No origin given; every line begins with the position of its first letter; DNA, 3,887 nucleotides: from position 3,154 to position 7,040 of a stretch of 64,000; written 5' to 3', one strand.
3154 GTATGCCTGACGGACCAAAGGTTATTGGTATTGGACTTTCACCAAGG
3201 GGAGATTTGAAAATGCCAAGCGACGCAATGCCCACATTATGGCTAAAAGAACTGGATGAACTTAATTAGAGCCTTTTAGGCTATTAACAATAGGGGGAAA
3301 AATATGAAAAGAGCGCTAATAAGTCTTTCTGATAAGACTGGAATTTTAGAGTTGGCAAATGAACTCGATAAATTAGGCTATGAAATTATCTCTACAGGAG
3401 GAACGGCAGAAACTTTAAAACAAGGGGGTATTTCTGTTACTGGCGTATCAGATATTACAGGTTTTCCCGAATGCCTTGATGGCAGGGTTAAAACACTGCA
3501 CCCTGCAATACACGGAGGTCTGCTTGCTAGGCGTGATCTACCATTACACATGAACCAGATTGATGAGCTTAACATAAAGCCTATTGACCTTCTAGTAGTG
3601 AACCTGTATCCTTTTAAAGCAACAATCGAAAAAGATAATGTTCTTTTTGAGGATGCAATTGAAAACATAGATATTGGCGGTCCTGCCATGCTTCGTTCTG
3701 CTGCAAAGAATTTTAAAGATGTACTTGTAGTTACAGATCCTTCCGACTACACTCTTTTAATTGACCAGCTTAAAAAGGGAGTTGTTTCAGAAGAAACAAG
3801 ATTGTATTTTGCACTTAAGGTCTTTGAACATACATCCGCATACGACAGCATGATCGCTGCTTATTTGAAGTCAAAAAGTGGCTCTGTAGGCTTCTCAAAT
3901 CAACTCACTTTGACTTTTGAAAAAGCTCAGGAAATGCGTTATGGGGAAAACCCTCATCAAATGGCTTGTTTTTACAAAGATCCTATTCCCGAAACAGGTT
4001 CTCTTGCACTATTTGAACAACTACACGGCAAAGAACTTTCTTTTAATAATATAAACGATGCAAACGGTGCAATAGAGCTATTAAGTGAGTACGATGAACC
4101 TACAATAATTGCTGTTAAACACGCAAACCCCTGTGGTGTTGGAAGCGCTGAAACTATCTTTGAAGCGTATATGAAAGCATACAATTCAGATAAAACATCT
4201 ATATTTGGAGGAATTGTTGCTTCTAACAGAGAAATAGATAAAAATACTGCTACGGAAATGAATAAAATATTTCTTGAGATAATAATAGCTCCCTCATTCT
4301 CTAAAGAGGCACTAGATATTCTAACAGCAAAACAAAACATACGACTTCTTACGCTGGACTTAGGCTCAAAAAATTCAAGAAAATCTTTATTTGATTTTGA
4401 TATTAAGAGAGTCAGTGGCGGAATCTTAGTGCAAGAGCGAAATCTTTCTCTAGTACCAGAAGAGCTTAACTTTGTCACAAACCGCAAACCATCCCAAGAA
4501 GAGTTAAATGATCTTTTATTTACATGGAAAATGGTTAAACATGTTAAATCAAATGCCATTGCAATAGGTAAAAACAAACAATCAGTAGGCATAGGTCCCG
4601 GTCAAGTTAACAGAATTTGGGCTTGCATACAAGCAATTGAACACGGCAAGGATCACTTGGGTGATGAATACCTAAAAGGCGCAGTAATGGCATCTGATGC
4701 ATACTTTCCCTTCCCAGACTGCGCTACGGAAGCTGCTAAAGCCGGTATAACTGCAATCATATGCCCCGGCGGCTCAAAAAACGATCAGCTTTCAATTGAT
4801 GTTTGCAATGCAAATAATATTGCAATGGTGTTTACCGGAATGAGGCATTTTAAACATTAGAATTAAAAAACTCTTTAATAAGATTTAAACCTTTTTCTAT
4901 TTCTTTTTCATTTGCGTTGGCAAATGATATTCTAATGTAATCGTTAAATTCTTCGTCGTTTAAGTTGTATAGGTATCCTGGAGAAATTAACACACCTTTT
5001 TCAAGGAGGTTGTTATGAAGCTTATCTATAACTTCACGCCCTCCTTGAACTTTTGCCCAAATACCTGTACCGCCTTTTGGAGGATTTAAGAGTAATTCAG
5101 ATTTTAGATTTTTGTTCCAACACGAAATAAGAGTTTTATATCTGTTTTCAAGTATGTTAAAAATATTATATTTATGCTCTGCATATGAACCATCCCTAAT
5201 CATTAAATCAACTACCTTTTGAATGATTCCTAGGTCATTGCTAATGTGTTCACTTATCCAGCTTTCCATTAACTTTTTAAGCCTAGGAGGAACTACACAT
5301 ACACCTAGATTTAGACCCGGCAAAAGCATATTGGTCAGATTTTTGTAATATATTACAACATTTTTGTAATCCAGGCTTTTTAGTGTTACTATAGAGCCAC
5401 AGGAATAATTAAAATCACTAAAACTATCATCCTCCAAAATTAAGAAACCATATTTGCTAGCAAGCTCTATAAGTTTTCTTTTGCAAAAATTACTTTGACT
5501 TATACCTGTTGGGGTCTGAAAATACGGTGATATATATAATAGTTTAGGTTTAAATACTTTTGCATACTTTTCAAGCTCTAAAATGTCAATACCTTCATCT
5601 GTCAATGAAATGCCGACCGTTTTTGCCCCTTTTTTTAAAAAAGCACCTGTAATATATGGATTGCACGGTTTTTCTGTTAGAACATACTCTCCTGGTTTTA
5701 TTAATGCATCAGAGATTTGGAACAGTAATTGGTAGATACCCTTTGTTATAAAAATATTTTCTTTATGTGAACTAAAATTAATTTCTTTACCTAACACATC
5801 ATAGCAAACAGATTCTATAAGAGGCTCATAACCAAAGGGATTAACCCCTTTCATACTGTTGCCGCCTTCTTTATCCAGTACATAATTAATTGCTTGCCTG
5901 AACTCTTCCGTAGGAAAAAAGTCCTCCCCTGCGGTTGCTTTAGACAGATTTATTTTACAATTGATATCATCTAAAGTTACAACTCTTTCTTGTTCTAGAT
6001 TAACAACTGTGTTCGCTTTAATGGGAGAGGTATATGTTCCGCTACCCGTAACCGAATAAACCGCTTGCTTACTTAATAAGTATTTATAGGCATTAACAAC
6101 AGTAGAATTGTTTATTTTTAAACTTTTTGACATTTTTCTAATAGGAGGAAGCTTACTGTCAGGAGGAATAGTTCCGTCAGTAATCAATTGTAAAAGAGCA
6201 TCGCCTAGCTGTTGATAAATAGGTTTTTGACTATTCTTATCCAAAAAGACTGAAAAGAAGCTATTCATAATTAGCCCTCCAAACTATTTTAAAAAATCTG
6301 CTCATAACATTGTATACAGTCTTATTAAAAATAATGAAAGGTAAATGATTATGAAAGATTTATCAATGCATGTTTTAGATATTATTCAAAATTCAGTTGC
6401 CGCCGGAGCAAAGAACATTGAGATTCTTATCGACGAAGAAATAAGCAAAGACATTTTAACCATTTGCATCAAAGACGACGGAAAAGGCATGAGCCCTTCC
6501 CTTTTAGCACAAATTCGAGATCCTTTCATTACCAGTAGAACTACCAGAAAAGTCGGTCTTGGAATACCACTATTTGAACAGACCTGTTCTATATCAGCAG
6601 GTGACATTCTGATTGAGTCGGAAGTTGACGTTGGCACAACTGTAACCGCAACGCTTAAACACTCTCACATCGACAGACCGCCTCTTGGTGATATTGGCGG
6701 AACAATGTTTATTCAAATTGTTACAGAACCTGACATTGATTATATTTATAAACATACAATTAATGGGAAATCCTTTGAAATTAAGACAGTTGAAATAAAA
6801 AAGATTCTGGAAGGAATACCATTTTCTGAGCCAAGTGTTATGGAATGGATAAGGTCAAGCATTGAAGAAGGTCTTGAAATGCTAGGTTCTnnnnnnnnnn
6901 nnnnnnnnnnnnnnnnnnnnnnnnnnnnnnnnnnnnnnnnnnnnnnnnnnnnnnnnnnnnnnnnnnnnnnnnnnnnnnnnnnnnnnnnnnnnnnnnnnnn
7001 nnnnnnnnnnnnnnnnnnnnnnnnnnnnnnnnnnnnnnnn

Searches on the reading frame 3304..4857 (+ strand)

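Call 24: search_protein_families(library=ncbifam, proteins=[window:3304-4857:+])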
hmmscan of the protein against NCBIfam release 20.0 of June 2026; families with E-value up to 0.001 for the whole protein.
window:3304-4857:+ (518 aa): 3 families
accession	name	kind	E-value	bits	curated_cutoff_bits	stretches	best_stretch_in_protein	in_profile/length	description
NF002049.0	PRK00881.1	equivalog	2.1e-217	722.9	402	1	1-518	5-510/510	bifunctional phosphoribosylaminoimidazolecarboxamide formyltransferase/IMP cyclohydrolase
TIGR00355.1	purH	equivalog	7.7e-199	661.8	528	1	2-518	1-511/511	bifunctional phosphoribosylaminoimidazolecarboxamide formyltransferase/IMP cyclohydrolase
NF005492.0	PRK07106.1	equivalog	2.6e-36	125.4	415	2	284-440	96-252/390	phosphoribosylaminoimidazolecarboxamide formyltransferase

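Call 25: search_protein_families(library=pfam, proteins=[window:3304-4857:+])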
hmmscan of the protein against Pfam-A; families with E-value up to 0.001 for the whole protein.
window:3304-4857:+ (518 aa): 2 families
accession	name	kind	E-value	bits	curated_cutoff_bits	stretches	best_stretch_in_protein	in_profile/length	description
PF01808.24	AICARFT_IMPCHas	-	8.8e-118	393.7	25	1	133-446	1-310/311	AICARFT/IMPCHase bienzyme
PF02142.27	MGS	-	5.3e-24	84.6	24.1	1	13-127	1-93/94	MGS-like domain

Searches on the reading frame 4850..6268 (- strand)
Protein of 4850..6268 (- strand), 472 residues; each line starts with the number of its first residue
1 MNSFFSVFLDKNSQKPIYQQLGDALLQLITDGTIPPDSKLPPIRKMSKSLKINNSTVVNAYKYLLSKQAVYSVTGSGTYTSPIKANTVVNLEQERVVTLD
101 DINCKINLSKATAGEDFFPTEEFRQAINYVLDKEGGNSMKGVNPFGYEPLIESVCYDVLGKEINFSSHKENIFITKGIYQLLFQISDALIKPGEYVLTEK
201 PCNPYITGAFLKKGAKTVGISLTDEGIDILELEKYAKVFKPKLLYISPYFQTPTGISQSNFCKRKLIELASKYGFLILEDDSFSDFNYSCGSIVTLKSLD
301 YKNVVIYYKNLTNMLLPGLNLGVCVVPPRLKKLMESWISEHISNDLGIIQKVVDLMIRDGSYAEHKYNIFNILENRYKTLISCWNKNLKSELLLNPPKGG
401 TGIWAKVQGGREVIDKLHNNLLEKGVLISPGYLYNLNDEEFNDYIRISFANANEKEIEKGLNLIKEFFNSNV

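Call 24: search_protein_families(library=ncbifam, proteins=[window:4850-6268:-])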
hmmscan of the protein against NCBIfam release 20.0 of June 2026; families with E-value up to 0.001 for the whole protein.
window:4850-6268:- (472 aa): 46 families (the best 25 are shown)
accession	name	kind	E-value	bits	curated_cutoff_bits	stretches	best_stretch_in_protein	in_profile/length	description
NF052282.1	PLP_TF_PdxR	equivalog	5.6e-77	259.7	320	1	16-464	1-447/448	MocR-like pyridoxine biosynthesis transcription factor PdxR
NF052286.1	ecto_TF_EhuR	exception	5.8e-43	147.1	480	1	12-470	7-451/458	MocR-like ectoine utilization transcription factor EhuR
NF052290.2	MocR_like_YczR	exception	1.9e-41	142.3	487.4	1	12-456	15-447/458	MocR-like transcription factor YczR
NF052281.1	rhizopine_MocR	equivalog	8.4e-41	140.1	650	1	6-467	8-478/479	rhizopine catabolism transcriptional regulator MocR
NF052285.1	GABA_TF_GabR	exception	4.4e-38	131.2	600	1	18-465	1-453/456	MocR-like transcriptional regulator GabR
NF041364.1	GntC_guanitoxin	equivalog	1.4e-18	66.9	415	1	113-467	6-356/356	guanitoxin biosynthesis PLP-dependent (S)-gamma-hydroxy-L-arginine cyclodehydratase GntC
TIGR04461.1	endura_MppQ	equivalog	3e-18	66.1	540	1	118-431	27-346/392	enduracididine biosynthesis enzyme MppQ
TIGR03540.1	DapC_direct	equivalog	6.3e-15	55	593.25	1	183-466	105-382/383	LL-diaminopimelate aminotransferase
NF012025.0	PRK15481.1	equivalog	1.8e-14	53.3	573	1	23-289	13-262/432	MocR-like B6 salvage transcription factor PtsJ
NF006756.0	PRK09276.1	subfamily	3.1e-14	52.7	507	1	182-466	106-384/387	LL-diaminopimelate aminotransferase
TIGR03947.1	viomycin_VioD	equivalog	5.7e-14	51.8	390.9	1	169-466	69-357/359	capreomycidine synthase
NF041091.1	asp_aminotase_Arch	equivalog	9.6e-14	51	550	1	107-468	28-375/376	aspartate aminotransferase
NF006229.0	PRK08361.1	equivalog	1.5e-13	50.5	624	1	163-459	87-380/391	aspartate aminotransferase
NF004770.0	PRK06108.1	subfamily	6.2e-13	48.3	422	1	164-469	91-393/396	pyridoxal phosphate-dependent aminotransferase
NF006967.0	PRK09440.1-5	equivalog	1.8e-11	43.4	402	1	265-467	208-414/424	valine--pyruvate transaminase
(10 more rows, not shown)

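Call 25: search_protein_families(library=pfam, proteins=[window:4850-6268:-])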
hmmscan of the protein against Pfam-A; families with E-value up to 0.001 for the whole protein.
window:4850-6268:- (472 aa): 2 families
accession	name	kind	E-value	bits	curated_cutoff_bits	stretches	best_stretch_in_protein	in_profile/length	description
PF00155.27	Aminotran_1_2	-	2.6e-10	40.5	19.7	1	120-462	19-359/361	Aminotransferase class I and II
PF00392.27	GntR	-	1.5e-09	37.8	27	1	18-79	2-63/64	Bacterial regulatory proteins, gntR family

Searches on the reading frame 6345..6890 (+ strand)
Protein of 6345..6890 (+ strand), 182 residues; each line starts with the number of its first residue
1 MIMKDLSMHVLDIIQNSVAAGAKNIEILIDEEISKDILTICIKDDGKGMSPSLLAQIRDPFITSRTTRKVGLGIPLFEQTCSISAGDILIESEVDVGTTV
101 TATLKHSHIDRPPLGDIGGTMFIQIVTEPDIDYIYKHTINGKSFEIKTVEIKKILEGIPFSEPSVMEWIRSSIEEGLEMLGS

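Call 24: search_protein_families(library=ncbifam, proteins=[window:6345-6890:+])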
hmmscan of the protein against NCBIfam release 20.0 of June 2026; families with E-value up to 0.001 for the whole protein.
window:6345-6890:+ (182 aa): 37 families (the best 25 are shown)
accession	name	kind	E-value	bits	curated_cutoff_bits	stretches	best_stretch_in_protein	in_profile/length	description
NF008468.0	PRK11360.1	equivalog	2.8e-15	55.7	646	1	10-108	511-610/616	two-component system sensor histidine kinase AtoS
NF053867.1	SprKinKinDBac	equivalog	2e-11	43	775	1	10-107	402-498/500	sporulation kinase KinD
NF010411.0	PRK13837.1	equivalog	6.2e-10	37.7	647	1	35-104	605-673/828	two-component system VirA-like sensor kinase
NF033792.0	ActS_PrrB_HisK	equivalog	1.9e-09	36.9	350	1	12-77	318-386/423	ActS/PrrB/RegB family redox-sensitive histidine kinase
TIGR02916.1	PEP_his_kin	equivalog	6.5e-09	34.9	300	1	8-104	582-678/679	XrtA/PEP-CTERM system histidine kinase PrsK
NF010076.0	PRK13557.1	subfamily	1e-08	34.1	631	1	34-103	321-391/540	histidine kinase famiy protein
NF040750.1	tetrathio_HK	equivalog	1.2e-08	33.9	750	1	11-94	462-542/555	tetrathionate respiration histidine kinase TtrS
NF038348.1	T2SS_HK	subfamily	1.4e-08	33.6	450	1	13-104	479-571/574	histidine kinase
NF041947.1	LuxQ_Vibrio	equivalog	2.4e-08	32.4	1200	1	20-106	605-696/843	quorum-sensing autoinducer 2 sensor kinase/phosphatase LuxQ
NF045988.1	HisKinRegBRhodob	equivalog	3.6e-08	32.2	570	1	12-69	330-385/462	sensor histidine kinase RegB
TIGR01925.2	spIIAB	equivalog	4.4e-07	29.9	135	1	4-103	36-133/137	anti-sigma F factor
NF007688.0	PRK10364.1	equivalog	5.1e-07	28.8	479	1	10-104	356-449/460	two-component system sensor histidine kinase ZraS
NF047794.1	HisKinPtgB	equivalog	7.8e-07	27.7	1000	1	11-77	561-624/656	two-component system sensor histidine kinase PgtB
NF045903.1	CuHisKinLciSLeg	equivalog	1.3e-06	28.1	700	1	11-104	257-356/357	copper-responsive two-component system sensor histidine kinase LciS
NF008298.1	PRK11086.1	subfamily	1.4e-06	27.1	520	1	13-103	431-522/529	DcuS/MalK family sensor histidine kinase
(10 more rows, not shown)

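Call 25: search_protein_families(library=pfam, proteins=[window:6345-6890:+])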
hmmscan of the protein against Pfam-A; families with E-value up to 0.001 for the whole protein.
window:6345-6890:+ (182 aa): 2 families
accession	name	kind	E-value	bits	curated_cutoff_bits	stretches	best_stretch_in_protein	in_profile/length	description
PF02518.31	HATPase_c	-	3.8e-13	50.3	26.4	1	9-106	9-109/111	Histidine kinase-, DNA gyrase B-, and HSP90-like ATPase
PF13589.12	HATPase_c_3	-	3.5e-10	40.5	25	1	10-56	7-52/137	Histidine kinase-, DNA gyrase B-, and HSP90-like ATPase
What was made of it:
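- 6345..6893 (+): Upstream gene: stand-alone HATPase_c protein of 182 aa. It may be co-transcribed with rnf by read-through. Pfam HATPase_c (call 25).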

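Call 26: find_homologous_proteins(query=window:6345-6890:+, max_evalue=1e-10)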
Query window:6345-6890:+ (182 aa): 4975 proteins with E <= 1e-10 among 5096 candidates; the best 120 are listed.
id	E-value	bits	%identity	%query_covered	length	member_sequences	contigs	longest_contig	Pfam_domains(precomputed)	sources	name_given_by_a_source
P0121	9.8e-111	385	100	99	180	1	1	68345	PF02518.32,PF13589.13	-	-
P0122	7.3e-57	210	52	97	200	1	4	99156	PF02518.32,PF13589.13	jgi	jgi:anti-sigma regulatory factor (Ser/Thr protein kinase)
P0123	9.9e-57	209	52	97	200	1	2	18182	PF02518.32,PF13589.13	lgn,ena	-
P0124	1.4e-56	209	58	97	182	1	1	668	PF02518.32,PF13589.13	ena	-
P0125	5.6e-56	207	51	98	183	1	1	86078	PF02518.32,PF13589.13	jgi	jgi:anti-sigma regulatory factor (Ser/Thr protein kinase)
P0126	7.5e-56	207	50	97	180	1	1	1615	PF02518.32,PF13589.13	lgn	-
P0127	2.0e-55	205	52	98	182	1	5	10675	PF02518.32,PF13589.13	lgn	-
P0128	2.4e-55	205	53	98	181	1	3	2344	PF02518.32,PF13589.13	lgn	-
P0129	4.7e-55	204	52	96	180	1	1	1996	PF02518.32,PF13589.13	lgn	-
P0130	8.8e-55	203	55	96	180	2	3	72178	PF02518.32,PF13589.13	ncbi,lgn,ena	-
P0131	9.5e-55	203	53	98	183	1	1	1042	PF02518.32,PF13589.13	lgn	-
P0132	1.3e-54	203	55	98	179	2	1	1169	PF02518.32,PF13589.13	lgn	-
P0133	1.4e-54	202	55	96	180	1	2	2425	PF02518.32,PF13589.13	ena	-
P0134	1.7e-54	202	54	97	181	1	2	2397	PF02518.32,PF13589.13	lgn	-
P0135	1.8e-54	202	53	96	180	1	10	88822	PF02518.32,PF13589.13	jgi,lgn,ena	-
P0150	5.8e-53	197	55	97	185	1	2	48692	PF02518.32,PF13589.13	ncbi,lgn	-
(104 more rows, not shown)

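Call 71: find_encoding_contigs(protein=P0130, flank=2500, max_places=2)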
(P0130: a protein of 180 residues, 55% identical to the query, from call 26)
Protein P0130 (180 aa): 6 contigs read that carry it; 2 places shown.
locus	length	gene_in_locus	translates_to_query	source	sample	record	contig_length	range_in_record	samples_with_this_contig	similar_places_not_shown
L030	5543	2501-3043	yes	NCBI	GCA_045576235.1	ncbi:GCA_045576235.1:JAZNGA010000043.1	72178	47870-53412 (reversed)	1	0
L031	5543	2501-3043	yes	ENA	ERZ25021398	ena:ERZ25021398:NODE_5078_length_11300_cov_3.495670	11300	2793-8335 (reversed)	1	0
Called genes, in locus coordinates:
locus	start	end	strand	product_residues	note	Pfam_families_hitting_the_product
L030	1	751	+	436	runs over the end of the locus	PF13237:Fer4_10, PF14697:Fer4_21 (faint), PF12838:Fer4_7 (weak), PF13187:Fer4_9, PF00037:Fer4 (weak), PF12837:Fer4_6 (weak), PF02906:Fe_hyd_lg_C, PF04060:FeS, +1 more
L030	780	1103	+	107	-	-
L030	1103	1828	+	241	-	PF02811:PHP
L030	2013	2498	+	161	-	PF01257:2Fe-2S_thioredx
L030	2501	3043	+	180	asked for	PF02518:HATPase_c, PF13589:HATPase_c_3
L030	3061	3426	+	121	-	-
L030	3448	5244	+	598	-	PF01257:2Fe-2S_thioredx, PF01512:Complex1_51K, PF10531:SLBB, PF10589:NADH_4Fe-4S, PF13237:Fer4_10 (weak), PF00037:Fer4, PF12838:Fer4_7, PF13187:Fer4_9, +4 more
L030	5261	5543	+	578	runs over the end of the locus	PF00111:Fer2, PF13510:Fer2_4, PF10588:NADH-G_4Fe-4S_3, PF22117:Fer4_Nqo3, PF12838:Fer4_7, PF00037:Fer4 (weak), PF02906:Fe_hyd_lg_C, PF02256:Fe_hyd_SSU, +3 more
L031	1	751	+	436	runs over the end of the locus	PF13237:Fer4_10, PF14697:Fer4_21 (faint), PF12838:Fer4_7 (weak), PF13187:Fer4_9, PF00037:Fer4 (weak), PF12837:Fer4_6 (weak), PF02906:Fe_hyd_lg_C, PF04060:FeS, +1 more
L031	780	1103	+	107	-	-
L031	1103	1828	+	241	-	PF02811:PHP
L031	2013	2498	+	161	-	PF01257:2Fe-2S_thioredx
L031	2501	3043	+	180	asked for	PF02518:HATPase_c, PF13589:HATPase_c_3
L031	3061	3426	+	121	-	-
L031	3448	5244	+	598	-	PF01257:2Fe-2S_thioredx, PF01512:Complex1_51K, PF10531:SLBB, PF10589:NADH_4Fe-4S, PF13237:Fer4_10 (weak), PF00037:Fer4, PF12838:Fer4_7, PF13187:Fer4_9, +4 more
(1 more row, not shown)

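Call 72: find_encoding_contigs(protein=P0150, flank=2500, max_places=2)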
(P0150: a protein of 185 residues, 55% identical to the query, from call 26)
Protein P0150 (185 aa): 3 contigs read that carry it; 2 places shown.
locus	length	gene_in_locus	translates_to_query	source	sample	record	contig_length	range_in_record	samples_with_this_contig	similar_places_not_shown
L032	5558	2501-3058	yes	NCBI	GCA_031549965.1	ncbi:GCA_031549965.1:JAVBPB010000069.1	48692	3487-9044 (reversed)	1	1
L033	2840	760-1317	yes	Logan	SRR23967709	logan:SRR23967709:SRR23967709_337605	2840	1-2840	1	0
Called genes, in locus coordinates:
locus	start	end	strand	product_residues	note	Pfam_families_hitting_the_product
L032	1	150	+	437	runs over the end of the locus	PF12838:Fer4_7, PF13187:Fer4_9, PF13237:Fer4_10, PF14697:Fer4_21, PF25160:LdpA_Fe-S-bd (weak), PF00037:Fer4 (weak), PF02906:Fe_hyd_lg_C, PF04060:FeS, +1 more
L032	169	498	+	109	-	PF07085:DRTGG (weak)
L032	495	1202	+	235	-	PF02811:PHP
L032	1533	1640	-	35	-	PF16935:Hol_Tox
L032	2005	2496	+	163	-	PF01257:2Fe-2S_thioredx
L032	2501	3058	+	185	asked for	PF02518:HATPase_c, PF13589:HATPase_c_3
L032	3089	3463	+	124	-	-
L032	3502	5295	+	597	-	PF01257:2Fe-2S_thioredx, PF01512:Complex1_51K, PF10531:SLBB, PF10589:NADH_4Fe-4S, PF00037:Fer4 (weak), PF13237:Fer4_10 (weak), PF12838:Fer4_7 (weak), PF00037:Fer4 (weak), +2 more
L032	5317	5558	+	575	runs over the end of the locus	PF00111:Fer2 (weak), PF13510:Fer2_4, PF10588:NADH-G_4Fe-4S_3, PF13237:Fer4_10 (faint), PF12838:Fer4_7 (weak), PF22117:Fer4_Nqo3, PF02906:Fe_hyd_lg_C, PF02256:Fe_hyd_SSU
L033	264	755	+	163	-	PF01257:2Fe-2S_thioredx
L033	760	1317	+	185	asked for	PF02518:HATPase_c, PF13589:HATPase_c_3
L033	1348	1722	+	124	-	-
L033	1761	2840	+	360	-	?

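Call 84: find_encoding_contigs(protein=P0124, flank=2000, max_places=3)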
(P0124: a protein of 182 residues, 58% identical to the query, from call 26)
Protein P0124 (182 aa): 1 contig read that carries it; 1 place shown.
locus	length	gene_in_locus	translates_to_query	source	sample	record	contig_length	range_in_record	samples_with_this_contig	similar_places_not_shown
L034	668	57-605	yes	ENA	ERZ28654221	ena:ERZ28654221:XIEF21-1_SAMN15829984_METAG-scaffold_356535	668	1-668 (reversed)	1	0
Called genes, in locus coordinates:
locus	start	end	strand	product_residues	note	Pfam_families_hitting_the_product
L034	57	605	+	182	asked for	PF02518:HATPase_c, PF13589:HATPase_c_3 (weak)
